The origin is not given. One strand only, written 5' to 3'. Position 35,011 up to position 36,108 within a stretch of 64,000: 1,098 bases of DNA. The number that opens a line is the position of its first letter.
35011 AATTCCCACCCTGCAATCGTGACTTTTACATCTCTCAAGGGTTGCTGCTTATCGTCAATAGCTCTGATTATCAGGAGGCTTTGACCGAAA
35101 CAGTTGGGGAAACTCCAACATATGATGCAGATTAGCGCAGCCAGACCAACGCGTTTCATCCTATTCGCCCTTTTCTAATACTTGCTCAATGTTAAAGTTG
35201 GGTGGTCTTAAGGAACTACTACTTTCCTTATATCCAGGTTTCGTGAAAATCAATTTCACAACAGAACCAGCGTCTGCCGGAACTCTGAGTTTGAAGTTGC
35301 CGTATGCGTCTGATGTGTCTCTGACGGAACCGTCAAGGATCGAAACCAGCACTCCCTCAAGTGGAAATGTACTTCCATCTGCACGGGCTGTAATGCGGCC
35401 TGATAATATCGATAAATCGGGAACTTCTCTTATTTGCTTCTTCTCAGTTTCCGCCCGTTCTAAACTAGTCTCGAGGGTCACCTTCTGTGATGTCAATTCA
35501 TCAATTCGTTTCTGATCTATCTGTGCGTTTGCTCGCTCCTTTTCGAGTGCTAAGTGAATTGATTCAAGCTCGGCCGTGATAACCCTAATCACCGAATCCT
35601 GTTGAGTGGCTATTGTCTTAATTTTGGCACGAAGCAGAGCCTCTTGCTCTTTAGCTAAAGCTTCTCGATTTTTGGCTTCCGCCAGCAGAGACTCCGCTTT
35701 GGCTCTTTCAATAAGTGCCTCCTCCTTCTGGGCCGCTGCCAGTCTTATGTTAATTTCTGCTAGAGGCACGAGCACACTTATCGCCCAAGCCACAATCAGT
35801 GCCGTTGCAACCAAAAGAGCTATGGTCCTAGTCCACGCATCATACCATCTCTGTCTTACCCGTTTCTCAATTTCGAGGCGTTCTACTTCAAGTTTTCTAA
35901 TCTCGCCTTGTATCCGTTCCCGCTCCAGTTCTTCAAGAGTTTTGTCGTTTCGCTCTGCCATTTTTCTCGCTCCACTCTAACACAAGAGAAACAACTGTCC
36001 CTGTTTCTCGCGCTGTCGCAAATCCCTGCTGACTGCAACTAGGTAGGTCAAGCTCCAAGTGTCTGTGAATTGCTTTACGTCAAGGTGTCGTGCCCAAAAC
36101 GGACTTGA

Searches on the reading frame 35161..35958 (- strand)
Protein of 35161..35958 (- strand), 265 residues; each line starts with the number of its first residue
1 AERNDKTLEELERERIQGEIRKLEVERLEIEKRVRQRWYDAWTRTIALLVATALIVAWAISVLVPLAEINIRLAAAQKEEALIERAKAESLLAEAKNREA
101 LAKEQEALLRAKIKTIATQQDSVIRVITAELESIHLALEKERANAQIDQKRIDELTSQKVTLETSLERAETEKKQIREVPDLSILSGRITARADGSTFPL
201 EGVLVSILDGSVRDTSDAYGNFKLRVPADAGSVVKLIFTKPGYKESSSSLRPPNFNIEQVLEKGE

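Call 84: search_protein_families(library=pfam, proteins=[window:35161-35958:-], max_evalue=0.01)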
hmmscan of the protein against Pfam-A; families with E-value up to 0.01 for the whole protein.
window:35161-35958:- (265 aa): 3 families
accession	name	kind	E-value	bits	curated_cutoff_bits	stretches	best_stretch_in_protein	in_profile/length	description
PF13620.12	CarboxypepD_reg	-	0.00011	22.9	32.3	1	185-248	2-64/82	Carboxypeptidase regulatory-like domain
PF13715.12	CarbopepD_reg_2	-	0.00014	22.3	32.2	1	186-252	2-64/88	CarboxypepD_reg-like domain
PF17023.10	DUF5098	-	0.0019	17.7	27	1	8-157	246-393/462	Domain of unknown function (DUF5098)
